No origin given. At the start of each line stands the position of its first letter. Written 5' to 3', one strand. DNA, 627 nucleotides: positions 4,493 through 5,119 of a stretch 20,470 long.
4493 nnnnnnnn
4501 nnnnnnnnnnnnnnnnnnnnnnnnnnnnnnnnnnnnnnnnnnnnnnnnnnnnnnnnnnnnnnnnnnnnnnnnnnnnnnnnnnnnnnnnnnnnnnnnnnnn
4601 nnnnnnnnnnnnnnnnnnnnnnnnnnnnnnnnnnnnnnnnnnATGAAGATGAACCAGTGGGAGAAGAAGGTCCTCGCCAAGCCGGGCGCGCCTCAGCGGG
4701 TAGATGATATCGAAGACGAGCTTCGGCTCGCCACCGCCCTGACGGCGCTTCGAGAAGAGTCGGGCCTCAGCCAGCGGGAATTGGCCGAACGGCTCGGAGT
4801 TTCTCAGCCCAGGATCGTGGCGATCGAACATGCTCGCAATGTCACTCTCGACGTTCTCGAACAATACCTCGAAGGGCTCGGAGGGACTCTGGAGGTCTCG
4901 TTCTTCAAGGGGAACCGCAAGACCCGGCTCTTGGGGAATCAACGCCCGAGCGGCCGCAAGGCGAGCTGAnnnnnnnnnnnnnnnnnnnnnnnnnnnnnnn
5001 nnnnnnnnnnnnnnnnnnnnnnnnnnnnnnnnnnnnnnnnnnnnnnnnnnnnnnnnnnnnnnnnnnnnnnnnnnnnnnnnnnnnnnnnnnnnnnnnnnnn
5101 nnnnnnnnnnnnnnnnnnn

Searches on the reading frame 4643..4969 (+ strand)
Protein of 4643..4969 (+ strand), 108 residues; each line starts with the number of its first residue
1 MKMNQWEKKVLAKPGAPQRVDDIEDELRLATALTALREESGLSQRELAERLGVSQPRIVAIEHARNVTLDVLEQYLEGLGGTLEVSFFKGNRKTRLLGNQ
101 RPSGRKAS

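Call 11: find_encoding_contigs(protein=window:4643-4969:+, flank=10000, max_places=10)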
Protein window:4643-4969:+ (108 aa): 7 contigs read that carry it; 4 places shown.
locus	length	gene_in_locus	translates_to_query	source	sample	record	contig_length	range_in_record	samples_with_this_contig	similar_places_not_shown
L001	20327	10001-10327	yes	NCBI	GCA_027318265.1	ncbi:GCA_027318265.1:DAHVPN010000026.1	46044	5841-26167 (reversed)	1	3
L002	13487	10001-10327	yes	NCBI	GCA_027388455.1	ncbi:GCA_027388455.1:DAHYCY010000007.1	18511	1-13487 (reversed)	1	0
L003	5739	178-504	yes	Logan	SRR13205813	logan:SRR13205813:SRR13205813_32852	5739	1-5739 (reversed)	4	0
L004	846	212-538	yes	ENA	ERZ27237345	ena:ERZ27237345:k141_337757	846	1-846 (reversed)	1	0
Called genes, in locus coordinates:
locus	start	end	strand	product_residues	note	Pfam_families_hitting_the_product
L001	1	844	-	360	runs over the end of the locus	PF01168:Ala_racemase_N, PF14031:D-ser_dehydrat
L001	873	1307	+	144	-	-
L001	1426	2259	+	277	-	PF01925:TauE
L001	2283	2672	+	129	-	PF07843:DUF1634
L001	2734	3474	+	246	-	PF00392:GntR, PF07702:UTRA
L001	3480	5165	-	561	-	PF00501:AMP-binding, PF13193:AMP-binding_C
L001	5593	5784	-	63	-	-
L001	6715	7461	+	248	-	PF12671:Amidase_6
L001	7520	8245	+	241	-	-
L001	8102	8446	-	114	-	-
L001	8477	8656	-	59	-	-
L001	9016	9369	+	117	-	PF20586:DUF6788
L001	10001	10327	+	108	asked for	PF13744:HTH_37, PF24250:HVO_2718 (weak), PF12844:HTH_19 (weak), PF13560:HTH_31, PF01381:HTH_3, PF13412:HTH_24 (weak)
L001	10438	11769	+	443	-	PF00202:Aminotran_3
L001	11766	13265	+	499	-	PF00171:Aldedh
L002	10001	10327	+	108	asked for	PF13744:HTH_37, PF24250:HVO_2718 (weak), PF12844:HTH_19 (weak), PF13560:HTH_31, PF01381:HTH_3, PF13412:HTH_24 (weak)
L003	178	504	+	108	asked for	PF13744:HTH_37, PF24250:HVO_2718 (weak), PF12844:HTH_19 (weak), PF13560:HTH_31, PF01381:HTH_3, PF13412:HTH_24 (weak)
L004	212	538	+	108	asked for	PF13744:HTH_37, PF24250:HVO_2718 (weak), PF12844:HTH_19 (weak), PF13560:HTH_31, PF01381:HTH_3, PF13412:HTH_24 (weak)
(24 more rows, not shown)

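Call 18: find_related_loci(query=window:4643-4966:+, collection=metagenome_contigs, flank=3000)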
Query window:4643-4966:+ (108 aa) in metagenome_contigs; peptide patterns used: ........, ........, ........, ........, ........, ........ (x = any residue, [..] = any of these).
600 stretches matched a pattern (row limit reached: there are more); 28 encode a relative of the query (tblastn E <= 1e-3); 28 distinct loci.
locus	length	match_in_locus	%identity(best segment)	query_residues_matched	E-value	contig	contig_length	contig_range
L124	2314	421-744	77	1-108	4e-51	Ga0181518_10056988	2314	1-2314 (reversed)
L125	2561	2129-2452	77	1-108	6e-51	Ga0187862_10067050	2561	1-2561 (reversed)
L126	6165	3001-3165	52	33-85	3e-9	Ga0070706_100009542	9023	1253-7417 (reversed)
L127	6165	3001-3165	52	33-85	3e-9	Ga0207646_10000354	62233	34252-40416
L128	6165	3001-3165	52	36-89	7e-9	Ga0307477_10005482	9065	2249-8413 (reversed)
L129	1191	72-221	52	37-87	1e-8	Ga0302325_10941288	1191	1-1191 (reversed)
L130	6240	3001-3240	39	18-94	2e-8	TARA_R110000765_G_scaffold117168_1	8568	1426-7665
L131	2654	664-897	38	29-105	2e-8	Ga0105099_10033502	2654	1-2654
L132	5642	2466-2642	44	29-85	3e-8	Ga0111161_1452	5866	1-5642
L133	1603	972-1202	38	11-85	4e-8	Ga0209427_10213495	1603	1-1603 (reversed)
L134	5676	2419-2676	34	24-102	1e-7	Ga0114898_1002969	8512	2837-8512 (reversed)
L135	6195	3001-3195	40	27-88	1e-7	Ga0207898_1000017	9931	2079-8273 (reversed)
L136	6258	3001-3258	34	24-102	1e-7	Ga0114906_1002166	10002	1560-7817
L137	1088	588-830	37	30-103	2e-7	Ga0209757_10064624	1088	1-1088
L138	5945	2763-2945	38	27-87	5e-7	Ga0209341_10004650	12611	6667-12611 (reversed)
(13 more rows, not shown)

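Call 22: search_protein_families(library=pfam, proteins=[L125:1731-2129:+, L125:2129-2452:+, window:4643-4966:+], max_evalue=0.01)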
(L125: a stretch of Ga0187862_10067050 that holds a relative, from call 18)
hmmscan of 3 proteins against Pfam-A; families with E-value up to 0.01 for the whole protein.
L125:1731-2129:+ (133 aa): 1 family
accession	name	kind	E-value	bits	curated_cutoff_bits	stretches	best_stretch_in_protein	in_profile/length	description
PF05973.20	Gp49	-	9.6e-19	67.7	23.9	1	18-111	3-89/90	Phage derived protein Gp49-like (DUF891)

L125:2129-2452:+ (108 aa): 13 families
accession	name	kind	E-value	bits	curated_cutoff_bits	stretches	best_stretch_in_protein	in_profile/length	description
PF01381.28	HTH_3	-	1.9e-11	44.2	23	1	35-83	3-52/55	Helix-turn-helix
PF13744.12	HTH_37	-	3.1e-10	40.1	27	1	19-86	9-78/80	Helix-turn-helix domain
PF13560.12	HTH_31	-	4e-10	40.3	27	1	28-80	1-55/64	Helix-turn-helix domain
PF13412.12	HTH_24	-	4e-06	26.7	21.9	1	33-58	9-34/48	Winged helix-turn-helix DNA-binding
PF12844.13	HTH_19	-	2.1e-05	24.8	30.2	1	33-76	4-48/64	Helix-turn-helix domain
PF04545.22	Sigma70_r4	-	7.8e-05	22.6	24.1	1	36-63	15-42/50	Sigma-70, region 4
PF13384.12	HTH_23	-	9.6e-05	22.5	24.6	1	28-58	6-34/50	Homeodomain-like domain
PF13413.12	HTH_25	-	9.9e-05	22.5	24.6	1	33-65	2-34/62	Helix-turn-helix domain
PF12802.13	MarR_2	-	0.00022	21.7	27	1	32-60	10-39/61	MarR family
PF13404.12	HTH_AsnC-type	-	0.0015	18.8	27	1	33-58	9-34/42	AsnC-type helix-turn-helix domain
PF08281.18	Sigma70_r4_2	-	0.0041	17.2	25.7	1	40-56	25-41/54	Sigma-70, region 4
PF17762.8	HTH_ParB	-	0.0054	17.3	22.6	1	29-58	8-37/102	ParB HTH domain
PF21694.2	DNA_pol3_delta_C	-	0.0056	17.1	27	1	25-79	42-96/121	DNA polymerase III delta subunit, C-terminal domain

window:4643-4966:+ (108 aa): 14 families
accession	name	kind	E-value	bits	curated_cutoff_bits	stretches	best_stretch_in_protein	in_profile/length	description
PF01381.28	HTH_3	-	4.6e-12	46.2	23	1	35-84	3-53/55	Helix-turn-helix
PF13560.12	HTH_31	-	1.5e-10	41.6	27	1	28-81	1-56/64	Helix-turn-helix domain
PF13744.12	HTH_37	-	3.8e-10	39.9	27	1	19-86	9-78/80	Helix-turn-helix domain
PF12844.13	HTH_19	-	3.4e-07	30.5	30.2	1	33-80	4-52/64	Helix-turn-helix domain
PF13412.12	HTH_24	-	1.1e-05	25.3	21.9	1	33-57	9-33/48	Winged helix-turn-helix DNA-binding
PF13413.12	HTH_25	-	9.4e-05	22.6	24.6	1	33-65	2-34/62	Helix-turn-helix domain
PF04545.22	Sigma70_r4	-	0.00078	19.3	24.1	1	36-63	15-42/50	Sigma-70, region 4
PF12802.13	MarR_2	-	0.00087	19.8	27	1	32-59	10-38/61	MarR family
PF17762.8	HTH_ParB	-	0.0024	18.5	22.6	1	29-58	8-37/102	ParB HTH domain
PF13384.12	HTH_23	-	0.0024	18.1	24.6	1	26-58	4-34/50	Homeodomain-like domain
PF13443.12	HTH_26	-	0.0037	17.9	22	1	33-76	2-47/63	Cro/C1-type HTH DNA-binding domain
PF08279.18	HTH_11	-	0.0046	17.3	25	1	28-54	1-28/55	HTH domain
PF20432.4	Xre-like-HTH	-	0.0067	17.1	25.8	1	30-58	12-40/63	Antitoxin Xre-like helix-turn-helix domain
PF13404.12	HTH_AsnC-type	-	0.0094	16.2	27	0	33-58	9-34/42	AsnC-type helix-turn-helix domain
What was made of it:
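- On HigBA-type (GP49-domain) toxin-antitoxin operon with autoregulatory operator: HTH_3 at E=4.6e-12 and HTH_37 at E=3.8e-10 (call 22).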

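Call 23: search_protein_families(library=ncbifam, proteins=[L125:1731-2129:+, window:4643-4966:+], max_evalue=0.01)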
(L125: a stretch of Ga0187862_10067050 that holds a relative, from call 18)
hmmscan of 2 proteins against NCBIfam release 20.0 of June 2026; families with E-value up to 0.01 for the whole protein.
L125:1731-2129:+ (133 aa): 0 families

window:4643-4966:+ (108 aa): 9 families
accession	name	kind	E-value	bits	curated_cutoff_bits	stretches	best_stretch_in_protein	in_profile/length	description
TIGR03070.1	couple_hipB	subfamily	7.4e-10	38.6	71.65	1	29-83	3-58/58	type II toxin-antitoxin system Y4mF family antitoxin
NF038139.1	Reg_Aceta_RamB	equivalog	7.7e-07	28.1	700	1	32-99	6-72/465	acetate metabolism transcriptional regulator RamB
TIGR02612.1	mob_myst_A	hypoth_equivalog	1.4e-05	25.1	122.6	1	35-83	32-83/150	mobile mystery protein A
NF007271.0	PRK09726.1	equivalog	6e-05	22.9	79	1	25-80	9-65/88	type II toxin-antitoxin system antitoxin HipB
NF007408.0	PRK09943.1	equivalog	0.0004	20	211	1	26-65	5-44/185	HTH-type transcriptional regulator PuuR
NF041951.1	phage_RstR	subfamily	0.00074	19.8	80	1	28-65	2-39/108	RstR family transcriptional repressor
TIGR02937.1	sigma70-ECF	superfamily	0.0027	17.4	42.9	1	35-61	127-153/165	sigma-70 family RNA polymerase sigma factor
NF006015.0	PRK08154.1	subfamily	0.0027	16.9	204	1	28-83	30-86/314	anaerobic benzoate catabolism transcriptional regulator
NF003162.0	PRK04140.1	equivalog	0.0077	15.3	263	1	32-73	130-172/317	transcriptional regulator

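Call 27: find_homologous_proteins(query=window:4643-4966:+, max_evalue=1e-10)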
Query window:4643-4966:+ (108 aa): 755 proteins with E <= 1e-10 among 831 candidates; the best 120 are listed.
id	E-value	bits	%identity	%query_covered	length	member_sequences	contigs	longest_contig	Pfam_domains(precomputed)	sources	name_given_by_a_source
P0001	5.2e-62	224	100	100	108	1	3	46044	PF13744.13,PF13412.13,PF12844.14,PF01381.29,PF24250.2,PF13560.13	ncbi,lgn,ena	-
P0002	5.0e-46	173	79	100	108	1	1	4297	PF13744.13,PF12844.14,PF01381.29,PF24250.2,PF13560.13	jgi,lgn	-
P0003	4.0e-42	160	76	100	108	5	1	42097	PF13744.13,PF13412.13,PF12844.14,PF01381.29,PF24250.2,PF13560.13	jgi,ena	jgi:transcriptional regulator with XRE-family HTH domain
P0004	3.2e-39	151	71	94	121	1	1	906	PF13744.13,PF01381.29,PF24250.2,PF13560.13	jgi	jgi:transcriptional regulator with XRE-family HTH domain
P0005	6.5e-39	150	69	100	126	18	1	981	PF13744.13,PF12844.14,PF01381.29,PF24250.2,PF13560.13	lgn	-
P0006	1.5e-38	149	68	95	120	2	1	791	PF13744.13,PF01381.29,PF24250.2,PF13560.13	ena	-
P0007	1.9e-38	149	70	96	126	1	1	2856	PF13744.13,PF12844.14,PF01381.29,PF24250.2,PF13560.13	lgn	-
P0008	4.2e-38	147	67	100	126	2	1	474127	PF13744.13,PF13412.13,PF12844.14,PF01381.29,PF24250.2,PF13560.13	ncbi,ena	-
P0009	5.3e-38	147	64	100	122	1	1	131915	PF13744.13,PF13412.13,PF01381.29,PF24250.2,PF13560.13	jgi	jgi:transcriptional regulator with XRE-family HTH domain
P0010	5.8e-38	147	68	99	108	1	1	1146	PF13744.13,PF13412.13,PF12844.14,PF01381.29,PF24250.2,PF13560.13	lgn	-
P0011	7.3e-38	147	68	94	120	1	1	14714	PF13744.13,PF13412.13,PF01381.29,PF24250.2,PF13560.13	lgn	-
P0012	7.8e-38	147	71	91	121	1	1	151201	PF13744.13,PF01381.29,PF13560.13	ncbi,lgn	-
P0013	9.8e-38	146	67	94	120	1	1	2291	PF13744.13,PF13412.13,PF01381.29,PF24250.2,PF13560.13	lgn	-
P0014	1.3e-37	146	70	94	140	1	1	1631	PF13744.13,PF01381.29,PF24250.2,PF13560.13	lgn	-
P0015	1.3e-37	146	67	100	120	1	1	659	PF13744.13,PF01381.29,PF24250.2,PF13560.13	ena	-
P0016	1.8e-37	145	68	100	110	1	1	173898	PF13744.13,PF13412.13,PF12844.14,PF01381.29,PF24250.2,PF13560.13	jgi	jgi:transcriptional regulator with XRE-family HTH domain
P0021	5.4e-37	144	69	98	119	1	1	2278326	PF13744.13,PF13412.13,PF12844.14,PF01381.29,PF24250.2,PF13560.13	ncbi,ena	-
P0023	5.8e-37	144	69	100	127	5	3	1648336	PF13744.13,PF13412.13,PF12844.14,PF01381.29,PF24250.2,PF13560.13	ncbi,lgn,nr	ncbi:MAG: helix-turn-helix domain-containing protein [Acidimicrobiia bacterium]|nr:helix-turn-helix 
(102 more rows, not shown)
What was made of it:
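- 4643..4969 (+): XRE-family (HTH_3 / HTH_37) HigA-like antitoxin of 108 aa, now an orphan. There are 755 homologs at E<=1e-10 (call 27).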

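Call 28: find_encoding_contigs(protein=P0002, flank=2500, max_places=2)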
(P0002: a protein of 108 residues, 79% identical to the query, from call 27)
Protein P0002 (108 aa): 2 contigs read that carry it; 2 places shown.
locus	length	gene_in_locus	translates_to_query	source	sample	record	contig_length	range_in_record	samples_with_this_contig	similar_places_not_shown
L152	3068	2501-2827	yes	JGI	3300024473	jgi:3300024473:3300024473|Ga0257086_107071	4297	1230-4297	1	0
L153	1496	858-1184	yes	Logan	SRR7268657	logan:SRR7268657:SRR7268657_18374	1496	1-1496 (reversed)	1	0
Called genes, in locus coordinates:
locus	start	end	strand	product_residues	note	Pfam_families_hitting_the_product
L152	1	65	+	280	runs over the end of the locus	PF01909:NTP_transf_2, PF18765:Polbeta (weak), PF05168:HEPN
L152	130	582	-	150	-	PF02534:T4SS-DNA_transf, PF10412:TrwB_AAD_bind, PF12696:TraG-D_C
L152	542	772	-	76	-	-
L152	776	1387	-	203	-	PF00239:Resolvase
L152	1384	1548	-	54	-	-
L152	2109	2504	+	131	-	PF05973:Gp49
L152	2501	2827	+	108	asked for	PF13744:HTH_37, PF24250:HVO_2718 (weak), PF12844:HTH_19 (weak), PF13560:HTH_31, PF01381:HTH_3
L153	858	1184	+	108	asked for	PF13744:HTH_37, PF24250:HVO_2718 (weak), PF12844:HTH_19 (weak), PF13560:HTH_31, PF01381:HTH_3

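Call 29: find_encoding_contigs(protein=P0003, flank=2500, max_places=2)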
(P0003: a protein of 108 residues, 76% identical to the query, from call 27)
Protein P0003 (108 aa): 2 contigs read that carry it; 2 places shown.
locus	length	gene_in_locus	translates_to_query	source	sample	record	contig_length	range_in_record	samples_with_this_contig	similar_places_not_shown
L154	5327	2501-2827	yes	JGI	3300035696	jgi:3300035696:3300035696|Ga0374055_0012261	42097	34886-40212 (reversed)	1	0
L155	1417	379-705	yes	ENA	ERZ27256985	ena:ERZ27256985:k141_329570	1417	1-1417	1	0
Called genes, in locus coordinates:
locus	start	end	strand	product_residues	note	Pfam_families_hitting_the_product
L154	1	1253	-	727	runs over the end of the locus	PF12838:Fer4_7 (faint), PF13534:Fer4_17 (faint), PF12797:Fer4_2 (weak), PF13183:Fer4_8, PF13187:Fer4_9, PF13237:Fer4_10, PF13484:Fer4_16 (faint), PF02754:CCG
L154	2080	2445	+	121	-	PF05973:Gp49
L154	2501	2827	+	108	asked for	PF13744:HTH_37, PF24250:HVO_2718 (weak), PF13560:HTH_31, PF01381:HTH_3, PF12844:HTH_19 (weak), PF13412:HTH_24 (weak)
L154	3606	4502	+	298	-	PF01548:DEDD_Tnp_IS110, PF02371:Transposase_20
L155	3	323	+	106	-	?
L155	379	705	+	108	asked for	PF13744:HTH_37, PF24250:HVO_2718 (weak), PF13560:HTH_31, PF01381:HTH_3, PF12844:HTH_19 (weak), PF13412:HTH_24 (weak)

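Call 30: find_encoding_contigs(protein=P0012, flank=2500, max_places=2)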
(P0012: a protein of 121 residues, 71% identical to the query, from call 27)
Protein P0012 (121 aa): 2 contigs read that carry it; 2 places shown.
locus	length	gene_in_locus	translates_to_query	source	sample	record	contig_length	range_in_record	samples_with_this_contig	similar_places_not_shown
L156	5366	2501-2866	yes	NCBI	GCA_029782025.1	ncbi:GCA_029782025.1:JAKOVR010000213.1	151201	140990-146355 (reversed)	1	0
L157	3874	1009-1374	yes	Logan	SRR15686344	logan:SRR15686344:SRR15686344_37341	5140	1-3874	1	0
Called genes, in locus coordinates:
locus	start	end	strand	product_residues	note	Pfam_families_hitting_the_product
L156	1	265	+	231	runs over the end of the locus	PF00834:Ribul_P_3_epim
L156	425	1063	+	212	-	-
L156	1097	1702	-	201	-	PF00574:CLP_protease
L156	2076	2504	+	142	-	PF05973:Gp49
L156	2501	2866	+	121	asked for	PF13744:HTH_37, PF13560:HTH_31, PF01381:HTH_3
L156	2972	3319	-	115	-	PF18478:PIN_10 (weak), PF18480:DUF5615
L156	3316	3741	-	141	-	PF07878:RHH_5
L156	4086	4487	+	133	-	-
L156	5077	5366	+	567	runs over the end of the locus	PF00496:SBP_bac_5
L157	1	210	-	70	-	?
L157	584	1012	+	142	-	PF05973:Gp49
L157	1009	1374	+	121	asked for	PF13744:HTH_37, PF13560:HTH_31, PF01381:HTH_3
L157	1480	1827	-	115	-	PF18478:PIN_10 (weak), PF18480:DUF5615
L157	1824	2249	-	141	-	PF07878:RHH_5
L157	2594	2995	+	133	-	-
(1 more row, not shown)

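Call 31: find_encoding_contigs(protein=P0023, flank=2500, max_places=2)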
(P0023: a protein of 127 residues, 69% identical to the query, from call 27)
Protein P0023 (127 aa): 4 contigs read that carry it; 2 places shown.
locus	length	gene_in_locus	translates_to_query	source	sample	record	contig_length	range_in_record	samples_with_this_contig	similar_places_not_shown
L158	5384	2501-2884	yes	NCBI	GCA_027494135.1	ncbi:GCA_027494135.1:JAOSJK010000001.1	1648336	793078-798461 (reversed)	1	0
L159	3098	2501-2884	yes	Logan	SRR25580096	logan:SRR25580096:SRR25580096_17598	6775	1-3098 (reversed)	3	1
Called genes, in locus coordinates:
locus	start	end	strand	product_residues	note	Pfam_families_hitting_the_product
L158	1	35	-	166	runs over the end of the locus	PF08751:TrwC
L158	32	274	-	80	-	PF12728:HTH_17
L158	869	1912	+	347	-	PF12802:MarR_2 (weak)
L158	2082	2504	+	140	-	PF05973:Gp49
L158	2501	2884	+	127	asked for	PF13744:HTH_37, PF13560:HTH_31, PF24250:HVO_2718 (weak), PF12844:HTH_19 (weak), PF01381:HTH_3, PF13412:HTH_24 (weak)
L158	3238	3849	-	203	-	-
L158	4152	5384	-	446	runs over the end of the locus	PF00512:HisKA, PF02518:HATPase_c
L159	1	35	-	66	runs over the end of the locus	-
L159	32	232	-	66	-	PF12728:HTH_17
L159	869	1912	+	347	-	PF12802:MarR_2 (weak)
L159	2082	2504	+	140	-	PF05973:Gp49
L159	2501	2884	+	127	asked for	PF13744:HTH_37, PF13560:HTH_31, PF24250:HVO_2718 (weak), PF12844:HTH_19 (weak), PF01381:HTH_3, PF13412:HTH_24 (weak)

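Call 38: find_encoding_contigs(protein=P0008, flank=1500, max_places=1)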
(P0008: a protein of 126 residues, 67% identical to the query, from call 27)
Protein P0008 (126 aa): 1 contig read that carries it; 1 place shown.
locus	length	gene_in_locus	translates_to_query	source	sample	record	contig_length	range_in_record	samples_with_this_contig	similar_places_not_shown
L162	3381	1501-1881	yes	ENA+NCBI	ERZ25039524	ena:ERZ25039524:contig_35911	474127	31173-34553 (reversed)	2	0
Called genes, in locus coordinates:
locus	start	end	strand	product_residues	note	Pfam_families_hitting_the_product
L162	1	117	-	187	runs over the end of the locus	-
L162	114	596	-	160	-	PF10604:Polyketide_cyc2, PF03364:Polyketide_cyc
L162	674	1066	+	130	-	-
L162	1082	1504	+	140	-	PF05973:Gp49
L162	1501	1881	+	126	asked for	PF13744:HTH_37, PF13560:HTH_31, PF24250:HVO_2718 (weak), PF12844:HTH_19 (weak), PF01381:HTH_3, PF13412:HTH_24 (weak)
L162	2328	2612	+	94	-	PF02604:PhdYeFM_antitox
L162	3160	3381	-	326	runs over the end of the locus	-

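Call 39: find_encoding_contigs(protein=P0016, flank=1500, max_places=1)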
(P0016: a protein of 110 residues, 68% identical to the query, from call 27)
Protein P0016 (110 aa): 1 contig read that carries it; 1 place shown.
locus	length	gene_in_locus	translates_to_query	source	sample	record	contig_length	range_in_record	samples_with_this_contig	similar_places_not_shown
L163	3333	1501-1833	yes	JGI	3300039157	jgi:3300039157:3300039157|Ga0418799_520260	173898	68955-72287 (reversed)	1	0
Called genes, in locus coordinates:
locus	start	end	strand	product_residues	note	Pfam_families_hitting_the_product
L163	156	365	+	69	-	PF07362:CcdA (weak)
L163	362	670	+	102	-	PF02452:PemK_toxin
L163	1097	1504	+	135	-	PF05973:Gp49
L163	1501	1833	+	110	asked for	PF13744:HTH_37, PF13560:HTH_31, PF24250:HVO_2718 (weak), PF01381:HTH_3, PF12844:HTH_19 (weak), PF13412:HTH_24 (faint)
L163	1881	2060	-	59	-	-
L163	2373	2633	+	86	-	PF13711:DUF4160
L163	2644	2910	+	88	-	PF10387:DUF2442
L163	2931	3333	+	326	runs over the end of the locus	-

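Call 40: find_encoding_contigs(protein=P0021, flank=1500, max_places=1)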
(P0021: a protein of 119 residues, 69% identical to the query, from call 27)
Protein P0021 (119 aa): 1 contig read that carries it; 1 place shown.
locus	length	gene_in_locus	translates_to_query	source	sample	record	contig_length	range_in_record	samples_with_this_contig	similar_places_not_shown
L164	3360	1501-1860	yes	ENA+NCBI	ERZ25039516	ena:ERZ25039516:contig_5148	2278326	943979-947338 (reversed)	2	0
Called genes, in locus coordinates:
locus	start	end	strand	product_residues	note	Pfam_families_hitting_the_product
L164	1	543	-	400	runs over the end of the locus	PF13229:Beta_helix (faint)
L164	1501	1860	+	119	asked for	PF13744:HTH_37, PF24250:HVO_2718 (weak), PF13560:HTH_31, PF01381:HTH_3, PF12844:HTH_19 (faint), PF13412:HTH_24 (weak)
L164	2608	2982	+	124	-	-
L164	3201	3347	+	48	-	-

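Call 52: search_solved_structures(query=window:4643-4966:+, max_evalue=0.001, show_alignments=2)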
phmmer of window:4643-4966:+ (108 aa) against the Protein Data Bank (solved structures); distinct sequences matched with E-value up to 0.001: 3.
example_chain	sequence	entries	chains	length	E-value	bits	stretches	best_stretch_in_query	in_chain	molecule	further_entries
8tac_A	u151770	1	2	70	1e-05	29.1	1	21-77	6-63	DBP48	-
6af3_B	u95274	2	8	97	1.7e-05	28.4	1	22-85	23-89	HigA antitoxin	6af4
2o38_A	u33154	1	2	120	5.8e-05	26.7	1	11-85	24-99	Hypothetical protein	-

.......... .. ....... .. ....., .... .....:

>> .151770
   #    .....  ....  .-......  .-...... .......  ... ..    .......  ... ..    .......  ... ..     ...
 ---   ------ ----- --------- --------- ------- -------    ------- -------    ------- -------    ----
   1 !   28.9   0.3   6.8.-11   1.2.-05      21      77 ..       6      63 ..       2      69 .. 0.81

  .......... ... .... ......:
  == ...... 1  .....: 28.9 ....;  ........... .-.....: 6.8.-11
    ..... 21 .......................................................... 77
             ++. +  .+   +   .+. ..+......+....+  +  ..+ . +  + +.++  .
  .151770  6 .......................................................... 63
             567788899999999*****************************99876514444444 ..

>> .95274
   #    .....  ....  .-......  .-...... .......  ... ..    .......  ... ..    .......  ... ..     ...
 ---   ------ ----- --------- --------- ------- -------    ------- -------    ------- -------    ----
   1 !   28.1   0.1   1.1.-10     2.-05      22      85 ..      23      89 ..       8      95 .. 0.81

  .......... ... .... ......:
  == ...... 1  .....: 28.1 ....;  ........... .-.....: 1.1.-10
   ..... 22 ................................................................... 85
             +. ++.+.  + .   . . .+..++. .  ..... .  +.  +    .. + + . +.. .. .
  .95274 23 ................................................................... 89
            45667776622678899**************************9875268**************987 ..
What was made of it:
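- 4643..4969 (+): PDB HigA 6af3_B at E=1.7e-5 (call 52).
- On HigBA-type (GP49-domain) toxin-antitoxin operon with autoregulatory operator: HigA 6af3_B at E=1.7e-5 (call 52).
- Closest known: GP49-domain, toxin-first HigBA-type toxin-antitoxin modules. Different: Similarity to a solved HigA is distant (E=1.7e-5, call 52).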

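Call 59: search_protein_families(library=phrogs, proteins=[L125:1731-2129:+, window:4643-4966:+], max_evalue=1)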
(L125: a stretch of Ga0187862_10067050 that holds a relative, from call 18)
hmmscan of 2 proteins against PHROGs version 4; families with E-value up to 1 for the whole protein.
L125:1731-2129:+ (133 aa): 5 families
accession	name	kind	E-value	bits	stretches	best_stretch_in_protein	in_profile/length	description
phrog_3445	-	moron, auxiliary metabolic gene and host takeover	3.5e-15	57.1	1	5-112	4-97/103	toxin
phrog_2523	-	unknown function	0.0018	19.4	1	6-111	3-101/108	-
phrog_32905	-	unknown function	0.081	14.1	1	58-97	18-54/58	-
phrog_13538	-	unknown function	0.31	12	1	79-109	13-46/125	-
phrog_27472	-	unknown function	0.48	11.8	1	94-119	30-52/80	-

window:4643-4966:+ (108 aa): 41 families (the best 25 are shown)
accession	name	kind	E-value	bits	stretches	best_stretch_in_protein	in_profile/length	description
phrog_1373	-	transcription regulation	3.4e-17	63.9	1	2-94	36-130/166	transcriptional regulator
phrog_2339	-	DNA, RNA and nucleotide metabolism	2.8e-15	57.1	1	22-92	19-91/98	HTH DNA binding protein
phrog_7241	-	transcription regulation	2.9e-08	34.8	1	28-75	61-109/122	transcriptional regulator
phrog_8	-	transcription regulation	1e-06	29.5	1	28-72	165-201/346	transcriptional regulator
phrog_3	-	transcription regulation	1.6e-06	29.2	1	29-94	89-152/430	transcriptional repressor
phrog_11553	-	unknown function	1.7e-06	28.5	1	30-86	37-93/278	-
phrog_9908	-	DNA, RNA and nucleotide metabolism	3.7e-05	24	1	21-69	6-53/282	DNA binding protein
phrog_2439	-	transcription regulation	7.5e-05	22.8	1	31-88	10-66/367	transcriptional regulator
phrog_2104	-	unknown function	8.8e-05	23.7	1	32-65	43-76/103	-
phrog_2328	-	transcription regulation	0.00011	22.9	1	24-66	11-53/128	transcriptional repressor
phrog_4583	-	transcription regulation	0.00013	22.9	1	28-59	10-41/81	transcriptional repressor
phrog_5823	-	transcription regulation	0.00023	21.4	1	28-77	6-57/404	transcriptional regulator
phrog_38027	-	transcription regulation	0.00048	21.2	1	32-84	72-121/143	transcriptional repressor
phrog_6831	-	transcription regulation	0.00092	20.2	1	39-64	16-41/68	transcriptional regulator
phrog_7950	-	transcription regulation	0.0011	20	1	32-64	11-43/68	transcriptional repressor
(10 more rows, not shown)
